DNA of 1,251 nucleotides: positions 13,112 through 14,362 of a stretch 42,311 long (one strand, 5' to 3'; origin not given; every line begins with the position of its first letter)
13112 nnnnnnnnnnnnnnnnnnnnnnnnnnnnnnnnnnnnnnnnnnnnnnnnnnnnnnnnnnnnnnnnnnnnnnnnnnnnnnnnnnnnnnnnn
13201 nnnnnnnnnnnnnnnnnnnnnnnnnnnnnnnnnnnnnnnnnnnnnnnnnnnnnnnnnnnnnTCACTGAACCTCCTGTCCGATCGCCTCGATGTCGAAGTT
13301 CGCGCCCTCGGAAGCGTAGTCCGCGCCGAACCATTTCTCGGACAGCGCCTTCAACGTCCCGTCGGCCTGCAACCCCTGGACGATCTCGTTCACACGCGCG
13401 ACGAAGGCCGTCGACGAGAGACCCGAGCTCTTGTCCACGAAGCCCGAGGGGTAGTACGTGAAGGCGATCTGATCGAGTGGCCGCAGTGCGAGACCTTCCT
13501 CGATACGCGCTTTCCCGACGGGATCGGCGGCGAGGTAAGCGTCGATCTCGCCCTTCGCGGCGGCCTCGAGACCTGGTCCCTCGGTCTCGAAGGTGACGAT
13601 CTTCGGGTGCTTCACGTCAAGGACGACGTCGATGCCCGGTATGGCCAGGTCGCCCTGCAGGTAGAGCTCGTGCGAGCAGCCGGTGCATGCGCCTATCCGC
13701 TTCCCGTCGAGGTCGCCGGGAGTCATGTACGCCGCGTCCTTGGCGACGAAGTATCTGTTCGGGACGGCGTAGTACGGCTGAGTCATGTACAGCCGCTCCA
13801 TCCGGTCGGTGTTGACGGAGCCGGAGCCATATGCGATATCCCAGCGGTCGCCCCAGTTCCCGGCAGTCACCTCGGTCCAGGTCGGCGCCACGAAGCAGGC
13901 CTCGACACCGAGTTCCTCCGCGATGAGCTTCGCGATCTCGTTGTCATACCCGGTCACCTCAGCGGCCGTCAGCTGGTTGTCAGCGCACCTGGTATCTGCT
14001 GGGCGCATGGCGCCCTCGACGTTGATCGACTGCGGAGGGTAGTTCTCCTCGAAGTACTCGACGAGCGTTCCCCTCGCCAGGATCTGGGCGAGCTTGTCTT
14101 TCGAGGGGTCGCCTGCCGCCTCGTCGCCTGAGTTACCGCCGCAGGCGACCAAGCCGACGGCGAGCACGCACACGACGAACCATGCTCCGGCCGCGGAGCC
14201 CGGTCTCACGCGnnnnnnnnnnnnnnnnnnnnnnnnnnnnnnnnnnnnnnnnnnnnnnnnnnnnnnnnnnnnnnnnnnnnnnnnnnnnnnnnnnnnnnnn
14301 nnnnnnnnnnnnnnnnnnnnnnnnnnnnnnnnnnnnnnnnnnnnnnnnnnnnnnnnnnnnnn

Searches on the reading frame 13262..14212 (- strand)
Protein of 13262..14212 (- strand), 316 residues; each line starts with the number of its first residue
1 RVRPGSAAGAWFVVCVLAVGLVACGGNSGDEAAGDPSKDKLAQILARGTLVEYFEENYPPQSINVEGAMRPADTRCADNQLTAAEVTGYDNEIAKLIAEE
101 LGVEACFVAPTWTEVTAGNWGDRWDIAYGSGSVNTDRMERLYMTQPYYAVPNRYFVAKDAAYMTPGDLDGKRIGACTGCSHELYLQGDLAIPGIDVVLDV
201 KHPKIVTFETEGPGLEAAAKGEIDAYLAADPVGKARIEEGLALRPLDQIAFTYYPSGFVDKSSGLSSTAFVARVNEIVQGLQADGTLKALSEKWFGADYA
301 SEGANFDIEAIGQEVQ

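Call 18: search_protein_families(library=pfam, proteins=[window:13262-14212:-], max_evalue=0.00001)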
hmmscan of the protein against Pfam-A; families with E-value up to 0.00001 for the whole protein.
window:13262-14212:- (316 aa): 1 family
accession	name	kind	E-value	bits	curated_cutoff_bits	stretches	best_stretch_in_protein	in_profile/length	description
PF00497.25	SBP_bac_3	-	1.8e-20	73.4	26.4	1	84-296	19-131/132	Bacterial extracellular solute-binding proteins, family 3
